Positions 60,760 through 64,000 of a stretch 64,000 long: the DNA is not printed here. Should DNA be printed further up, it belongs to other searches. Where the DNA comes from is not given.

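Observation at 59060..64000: Tightly coupled operon of at least three genes encoding a GH-like/CE4-like giant protein and a large lipoprotein: candidate uncharacterised exopolysaccharide-processing system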

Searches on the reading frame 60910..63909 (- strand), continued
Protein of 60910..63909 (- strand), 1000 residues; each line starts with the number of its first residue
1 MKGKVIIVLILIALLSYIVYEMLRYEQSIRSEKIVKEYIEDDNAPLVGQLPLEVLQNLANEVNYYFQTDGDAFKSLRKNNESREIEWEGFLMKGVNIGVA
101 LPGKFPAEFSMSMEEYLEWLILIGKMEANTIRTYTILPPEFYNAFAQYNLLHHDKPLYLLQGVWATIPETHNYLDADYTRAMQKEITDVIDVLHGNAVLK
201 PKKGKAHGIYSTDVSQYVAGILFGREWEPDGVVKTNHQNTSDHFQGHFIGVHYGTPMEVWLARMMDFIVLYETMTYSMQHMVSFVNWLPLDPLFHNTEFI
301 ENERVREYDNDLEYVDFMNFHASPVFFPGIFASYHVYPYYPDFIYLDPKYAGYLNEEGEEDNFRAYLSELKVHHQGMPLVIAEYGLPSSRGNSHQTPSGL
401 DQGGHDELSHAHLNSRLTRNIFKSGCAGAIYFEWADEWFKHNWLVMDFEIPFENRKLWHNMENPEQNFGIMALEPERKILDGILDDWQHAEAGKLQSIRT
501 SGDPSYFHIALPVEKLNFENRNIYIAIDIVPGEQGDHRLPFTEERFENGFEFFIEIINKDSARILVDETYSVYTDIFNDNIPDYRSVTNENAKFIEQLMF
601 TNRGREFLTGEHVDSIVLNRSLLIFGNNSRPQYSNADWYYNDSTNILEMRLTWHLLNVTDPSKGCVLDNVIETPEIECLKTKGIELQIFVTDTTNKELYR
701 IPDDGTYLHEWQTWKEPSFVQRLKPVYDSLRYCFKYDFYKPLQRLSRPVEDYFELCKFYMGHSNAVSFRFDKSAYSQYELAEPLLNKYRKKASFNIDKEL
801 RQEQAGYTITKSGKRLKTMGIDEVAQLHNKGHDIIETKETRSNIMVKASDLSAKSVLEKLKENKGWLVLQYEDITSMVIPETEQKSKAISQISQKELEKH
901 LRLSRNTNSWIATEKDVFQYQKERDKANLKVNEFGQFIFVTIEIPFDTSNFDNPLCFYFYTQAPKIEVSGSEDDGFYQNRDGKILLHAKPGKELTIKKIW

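Call 20: search_protein_families(library=pfam, proteins=[L001:7034-8503:+, L001:8503-10041:+, L001:13051-14883:+], max_evalue=0.01)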
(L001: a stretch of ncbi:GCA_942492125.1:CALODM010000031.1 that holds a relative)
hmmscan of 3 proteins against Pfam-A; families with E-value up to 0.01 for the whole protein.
L001:7034-8503:+ (490 aa): 5 families
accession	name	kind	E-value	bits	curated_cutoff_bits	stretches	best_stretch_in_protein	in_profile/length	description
PF00535.33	Glycos_transf_2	-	1.6e-25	90.4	23.3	2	131-206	50-126/168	Glycosyl transferase family 2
PF13641.12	Glyco_tranf_2_3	-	3.3e-18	67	27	1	58-337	3-229/230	Glycosyltransferase like family 2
PF13632.12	Glyco_trans_2_3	-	1.4e-12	48.3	27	1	161-407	1-195/198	Glycosyl transferase family group 2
PF03142.21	Chitin_synth_2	-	8.2e-09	35.1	27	1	153-412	196-448/527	Chitin synthase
PF10111.15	Glyco_tranf_2_2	-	0.00015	21.8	27.3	0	59-112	1-56/276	Glycosyltransferase like family 2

L001:8503-10041:+ (513 aa): 21 families
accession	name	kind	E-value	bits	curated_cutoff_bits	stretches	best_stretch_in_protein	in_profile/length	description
PF14559.12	TPR_19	-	7.9e-22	77.8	25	3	36-95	4-62/68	Tetratricopeptide repeat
PF07719.23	TPR_2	-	1.1e-21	75.5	27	1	159-192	1-34/34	Tetratricopeptide repeat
PF13428.12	TPR_14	-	1.3e-18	66.1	23.5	2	127-168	3-44/44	Tetratricopeptide repeat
PF00515.34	TPR_1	-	1.4e-18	66.3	27.8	1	92-124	2-34/34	Tetratricopeptide repeat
PF13431.12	TPR_17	-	3.6e-17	61.6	24.4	1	79-111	1-33/34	Tetratricopeptide repeat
PF13414.12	TPR_11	-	2.1e-16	59.7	26.8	2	139-173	8-42/42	TPR repeat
PF13181.12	TPR_8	-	3.3e-15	55.3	25.7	0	61-89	5-33/34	Tetratricopeptide repeat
PF13432.12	TPR_16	-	2.3e-14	53.9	32.7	2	30-90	4-64/65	Tetratricopeptide repeat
PF13176.12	TPR_7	-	4.3e-13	48.7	27.9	1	61-89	3-33/36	Tetratricopeptide repeat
PF13424.12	TPR_12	-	1.5e-12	48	30.1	1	37-85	17-73/77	Tetratricopeptide repeat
PF13174.12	TPR_6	-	2e-11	44.2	26.3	0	58-85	1-28/33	Tetratricopeptide repeat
PF24575.1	TPR_Slam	-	1.1e-08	35.9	35.2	0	29-75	53-99/104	Surface lipoprotein assembly modifier, N-terminal TPR repeats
PF23914.1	TPR_CcmH_CycH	-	3.5e-08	33.9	42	1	154-202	45-93/158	Cytochrome c-type biogenesis protein H TPR domain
PF12895.13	ANAPC3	-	5.8e-08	33.3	27.2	2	71-150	3-81/82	Anaphase-promoting complex, cyclosome, subunit 3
PF25064.1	ARM_TT21_5th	-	3.1e-06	27.9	27.8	1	59-121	3-65/117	TT21 fifth ARM repeats domain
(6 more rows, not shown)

L001:13051-14883:+ (611 aa): 1 family
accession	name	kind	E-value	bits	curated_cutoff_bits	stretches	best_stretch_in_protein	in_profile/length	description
PF08532.16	Glyco_hydro_42M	-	7.7e-05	22.7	25.8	1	117-248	69-187/207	Beta-galactosidase trimerisation domain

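Call 21: search_solved_structures(query=L001:7034-8503:+, max_evalue=0.001)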
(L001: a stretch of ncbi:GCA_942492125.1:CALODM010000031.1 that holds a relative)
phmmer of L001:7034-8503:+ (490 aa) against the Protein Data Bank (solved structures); distinct sequences matched with E-value up to 0.001: 15.
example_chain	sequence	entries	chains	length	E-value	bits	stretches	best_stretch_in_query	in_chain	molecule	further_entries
5hea_A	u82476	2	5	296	8.5e-10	41.3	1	56-99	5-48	Putative glycosyltransferase (GalT1)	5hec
6p61_A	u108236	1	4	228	5e-09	38.8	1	55-104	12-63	Glycosyltransferase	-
5tze_C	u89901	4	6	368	1.7e-08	37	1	59-105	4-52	Glycosyl transferase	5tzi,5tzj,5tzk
5tz8_A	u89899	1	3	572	6.3e-08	35.2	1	59-105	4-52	Glycosyl transferase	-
2z87_A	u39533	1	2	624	1.5e-07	33.9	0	39-108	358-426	Chondroitin synthase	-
2z86_A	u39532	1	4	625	1.5e-07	33.9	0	39-108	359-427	Chondroitin synthase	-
5ej1_A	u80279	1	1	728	9.7e-07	31.2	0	33-190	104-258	Putative cellulose synthase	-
4hg6_A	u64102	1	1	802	1.3e-06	30.9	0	33-190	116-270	Cellulose Synthase Subunit A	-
4p00_A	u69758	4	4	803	1.3e-06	30.9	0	33-190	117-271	Cellulose Synthase A subunit | Cellulose Synthase subunit A | Putative cellulose synthase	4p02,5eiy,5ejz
3bcv_A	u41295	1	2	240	1.6e-05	27.3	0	132-175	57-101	Putative glycosyltransferase protein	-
6yv7_A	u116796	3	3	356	0.00041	22.6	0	53-105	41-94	Glycosyl transferase, family 2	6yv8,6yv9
6yv7_B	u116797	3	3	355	0.00041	22.6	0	53-105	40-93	Glycosyl transferase, family 2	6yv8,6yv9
5eke_A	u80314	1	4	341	0.00041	22.6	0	58-104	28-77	Uncharacterized glycosyltransferase sll0501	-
5ekp_C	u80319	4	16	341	0.00058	22.1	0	58-104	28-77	Uncharacterized glycosyltransferase sll0501 | Glycosyltransferase sll0501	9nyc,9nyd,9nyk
9nye_A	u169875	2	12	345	0.00061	22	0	58-104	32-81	Glycosyltransferase sll0501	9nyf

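Call 25: predict_structure(alignment_id=A1)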
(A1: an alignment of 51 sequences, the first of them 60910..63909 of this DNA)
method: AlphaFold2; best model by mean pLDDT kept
length: 1000 residues; sequences in the alignment: 51
mean_pLDDT: 85.1   pTM: 0.86
mean pLDDT of the five models: 85.1, 83.7, 83.2, 81.8, 79.9
residues with pLDDT >= 90: 485; 70-90: 388; 50-70: 110; < 50: 17
segments of 3 or more residues with pLDDT < 50: 32-39, 464-466
pLDDT, mean of each block of 10 residues (from residue 1): 78 89 71 45 72 87 93 85 82 81 67 90 94 92 96 93 89 92 94 95 86 96 82 90 94 95 96 95 89 77 54 89 94 90 86 89 94 93 84 80 88 94 94 64 62 70 57 78 78 64 88 86 94 88 91 93 90 59 81 87 81 83 91 92 92 86 86 80 93 92 90 80 90 85 71 93 94 87 91 83 76 76 90 82 84 91 91 78 58 89 91 93 92 94 84 89 93 91 91 93
secondary structure, 60 per line:
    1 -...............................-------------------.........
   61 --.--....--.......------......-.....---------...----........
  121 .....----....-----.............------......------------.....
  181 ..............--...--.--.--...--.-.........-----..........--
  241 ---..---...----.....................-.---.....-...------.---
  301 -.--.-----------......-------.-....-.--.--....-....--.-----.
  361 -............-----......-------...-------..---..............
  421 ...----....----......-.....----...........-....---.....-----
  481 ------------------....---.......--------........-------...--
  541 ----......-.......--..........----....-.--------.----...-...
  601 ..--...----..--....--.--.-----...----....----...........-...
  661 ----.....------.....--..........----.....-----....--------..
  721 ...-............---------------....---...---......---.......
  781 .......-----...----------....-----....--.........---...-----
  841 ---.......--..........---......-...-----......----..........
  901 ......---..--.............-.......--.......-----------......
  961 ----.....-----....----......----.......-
elements in order (helices of 4 or more, strands of 3 or more residues): H2-32 H52-60 E66-69 E72-78 E85-90 E92-96 H113-125 E130-133 H139-151 E158-163 H176-193 E197-199 E208-210 E218-223 H229-238 E249-251 H256-276 E282-286 E320-322 E332-335 H343-346 H348-351 H362-373 E379-384 E392-394 H407-423 E428-431 H436-441 H443-447 H452-462 H464-467 E471-475 E499-502 E506-512 E521-528 E536-538 E545-550 E552-558 E561-567 E594-596 E598-602 E605-607 E616-619 E638-641 E646-652 H653-656 E658-660 E665-669 E676-680 E683-692 E697-701 E707-710 E719-723 H725-736 E752-755 E765-770 H775-787 E793-795 E806-809 E815-818 H821-829 E833-835 E844-847 H853-862 E866-871 E873-875 H881-886 E891-893 H894-906 H914-926 E928-934 E937-943 E955-960 E965-969 E975-978 E983-988 E993-999

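Call 30: fold_search(model_id=the predicted structure, library=pdb)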
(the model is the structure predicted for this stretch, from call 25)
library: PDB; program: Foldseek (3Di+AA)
matches with E <= 10: 1192; with E <= 0.001: 94
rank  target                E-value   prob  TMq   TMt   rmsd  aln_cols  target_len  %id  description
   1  9fz9_A                7.0e-10  1.00  0.24  0.43  23.8       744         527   11  Glycoside Hydrolase Family 157 from Labilibaculum antarcticum, wild type SeMet derivative (LaGH157) (released 2025-07-16)
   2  9g4n_C                1.6e-09  1.00  0.24  0.43  20.7       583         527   13  Glycoside Hydrolase Family 157 from Labilibaculum antarcticum (LaGH157) E224A mutant in complex with Laminaritriose an (released 2025-05-21)
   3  9fz9_C                2.4e-09  1.00  0.24  0.43  20.1       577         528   13  Glycoside Hydrolase Family 157 from Labilibaculum antarcticum, wild type SeMet derivative (LaGH157) (released 2025-07-16)
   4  2vqu_A                3.3e-06  1.00  0.17  0.20  25.1       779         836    8  Structural and biochemical evidence for a boat-like transition state in beta-mannosidases (released 2008-04-01)
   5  9y45_A                4.1e-06  0.99  0.17  0.17  30.1      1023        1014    7  His-tagged beta galactosidase (LacZ) on a Ni-NTA lipid monolayer grid (released 2025-11-26)
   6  6d8k_A                4.6e-06  1.00  0.20  0.32   7.9       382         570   11  Bacteroides multiple species beta-glucuronidase (released 2018-10-17)
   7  1px3_B                4.6e-06  1.00  0.18  0.18  30.5      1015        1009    7  E. COLI (LACZ) BETA-GALACTOSIDASE (G794A) (released 2004-06-15)
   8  2vl4_A                5.1e-06  1.00  0.19  0.22  20.7       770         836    8  Structural and biochemical evidence for a boat-like transition state in beta-mannosidases (released 2008-04-01)
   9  4duw_A                7.5e-06  0.99  0.17  0.17  30.7      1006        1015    7  E. coli (lacZ) beta-galactosidase (G974A) in complex with allolactose (released 2013-03-20)
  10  4jkl_A                1.1e-05  1.00  0.20  0.33   7.4       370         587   14  Crystal Structure of Streptococcus agalactiae beta-glucuronidase in space group P21212 (released 2014-09-17)
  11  9l3p_A                1.2e-05  0.99  0.18  0.28  18.7       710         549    9  Crystal structure of endo-processive xyloglucanase Xeg5A E285A from Aspergillus oryzae with GLLX/L (released 2025-06-25)
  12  4duv_A                1.2e-05  0.99  0.17  0.17  30.3      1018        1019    7  E. coli (lacZ) beta-galactosidase (G974A) 2-deoxy-galactosyl-enzyme and bis-Tris complex (released 2013-04-03)
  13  2vjx_B                1.3e-05  1.00  0.17  0.20  25.0       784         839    9  Structural and biochemical evidence for a boat-like transition state in beta-mannosidases (released 2008-04-01)
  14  9hki_A                1.4e-05  0.99  0.17  0.17  31.3      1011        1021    7  Plunge-frozen beta-galactosidase (released 2025-12-17)
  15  6d1n_A                1.5e-05  1.00  0.20  0.32   6.9       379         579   10  Apo structure of Bacteroides uniformis Beta-glucuronidase 1 (released 2018-10-17)
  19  6fcg_A                1.9e-05  1.00  0.21  0.48   7.5       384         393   14  Crystal structure of an endo-laminarinase from Formosa Hel1_33_131 (released 2018-12-26)
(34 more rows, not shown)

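Call 32: search_protein_families(library=ncbifam, proteins=[L001:7034-8503:+, L001:8503-10041:+], max_evalue=0.01)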
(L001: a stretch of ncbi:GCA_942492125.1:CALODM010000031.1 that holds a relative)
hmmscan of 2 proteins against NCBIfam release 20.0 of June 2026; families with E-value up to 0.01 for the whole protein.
L001:7034-8503:+ (490 aa): 27 families (the best 25 are shown)
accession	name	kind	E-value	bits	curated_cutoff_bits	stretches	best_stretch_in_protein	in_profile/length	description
TIGR03937.1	PgaC_IcaA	equivalog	1.8e-36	126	422.3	2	135-422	101-347/407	poly-beta-1,6-N-acetyl-D-glucosamine synthase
TIGR03111.1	glyc2_xrt_Gpos1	hypoth_equivalog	1.1e-31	110.1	363.95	2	136-481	110-416/439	TIGR03111 family XrtG-associated glycosyltransferase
TIGR03030.1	CelA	equivalog_domain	9.6e-14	50.3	699.1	1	37-188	109-258/714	UDP-forming cellulose synthase catalytic subunit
NF007482.0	PRK10073.1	equivalog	7.6e-13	48.2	423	2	55-104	5-54/334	glycosyltransferase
TIGR04283.1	glyco_like_mftF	equivalog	1.2e-12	47.9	182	1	58-182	1-96/221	TIGR04283 family arsenosugar biosynthesis glycosyltransferase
NF041875.1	EPS_EpsD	equivalog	4.4e-12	46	370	1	58-266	1-174/325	exopolysaccharide biosynthesis glycosyltransferase EpsD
NF053846.1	glyco_with_XrtP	equivalog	2.8e-10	39.4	520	2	35-106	23-90/440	XrtP-associated glycosyltransferase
NF047683.1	TeichurnBiosyTuaG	equivalog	5.7e-10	39.2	400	1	56-105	6-55/252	teichuronic acid biosynthesis protein TuaG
TIGR04242.1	nodulat_NodC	equivalog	8.2e-10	38.2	550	1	35-258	28-217/395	chitooligosaccharide synthase NodC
TIGR04182.1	glyco_TIGR04182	equivalog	2.2e-07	30.6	325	0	137-199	51-113/293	S-layer glycoprotein N-glycosyltransferase AglJ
NF010496.0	PRK13915.1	equivalog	1.4e-06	27.6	262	1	54-103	29-81/307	glucosyl-3-phosphoglycerate synthase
NF047588.1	GlcsyltransPgfSStrep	equivalog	1.6e-06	27.5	500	1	58-105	3-54/308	glycosyltransferase PgfS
TIGR03469.1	HpnB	hypoth_equivalog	1.9e-06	27.2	379.25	1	45-190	33-167/386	hopene-associated glycosyltransferase HpnB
NF038299.1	EPS_HpsN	equivalog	2.8e-06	26.5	425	1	57-96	2-41/317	hormogonium polysaccharide biosynthesis glycosyltransferase HpsN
TIGR03965.1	mycofact_glyco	equivalog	6.5e-06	25.3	280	1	55-193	73-189/467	mycofactocin biosynthesis glycosyltransferase MftF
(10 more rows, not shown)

L001:8503-10041:+ (513 aa): 22 families
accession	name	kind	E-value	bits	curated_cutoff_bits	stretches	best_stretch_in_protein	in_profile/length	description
TIGR02917.1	PEP_TPR_lipo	equivalog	9.6e-18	63.5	312.2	1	36-207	512-683/899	XrtA/PEP-CTERM system TPR-repeat protein PrsT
NF040959.1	MamA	equivalog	4.9e-15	55.5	200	1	27-189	41-203/204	magnetosome protein MamA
TIGR03939.1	PGA_TPR_OMP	equivalog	2e-13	49.5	366.65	1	122-210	392-480/800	poly-beta-1,6 N-acetyl-D-glucosamine export porin PgaA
TIGR02552.1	LcrH_SycD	equivalog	3.1e-12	46.4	104.8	1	19-119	14-114/136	SycD/LcrH family type III secretion system chaperone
TIGR02521.1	type_IV_pilW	equivalog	1.1e-10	41.5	154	2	131-197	37-103/234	type IV pilus biogenesis/stability protein PilW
NF002725.1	PRK02603.1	equivalog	9.8e-10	38.7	143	1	28-109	40-124/173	photosystem I assembly protein Ycf3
NF033920.0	C39_PA2778_fam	equivalog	1.3e-08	34.5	150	1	128-205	159-236/255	PA2778 family cysteine peptidase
NF033758.1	gliding_GltE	equivalog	1.9e-08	33.7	225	1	87-196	218-327/411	adventurous gliding motility TPR repeat lipoprotein GltE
NF033762.1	social_mot_Tgl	equivalog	1.2e-07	31.3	225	1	34-130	42-138/252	social motility TPR repeat lipoprotein Tgl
NF047371.1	FlcA_CTERM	equivalog_domain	7.4e-07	28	300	1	138-187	486-535/646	periplasmic flagellar collar protein FlcA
NF053607.1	CHU_0125_OmpA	equivalog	1.1e-06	27.5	620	1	8-117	8-113/639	CHU_0125 family OmpA-like outer membrane integrity protein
NF008520.0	PRK11447.1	equivalog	1.7e-06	26.1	858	0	48-110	594-656/1157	cellulose synthase complex outer membrane protein BcsC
NF011886.0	PRK15359.1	equivalog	2.3e-06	27.4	146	1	24-119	25-120/144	type III secretion system chaperone protein SscB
TIGR00990.1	3a0801s09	subfamily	1.3e-05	24.1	757.25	1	74-193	311-433/615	mitochondrial import receptor subunit TOM70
NF008757.0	PRK11788.1-5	equivalog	0.00014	21.1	363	0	102-211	46-159/388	lipopolysaccharide assembly protein LapB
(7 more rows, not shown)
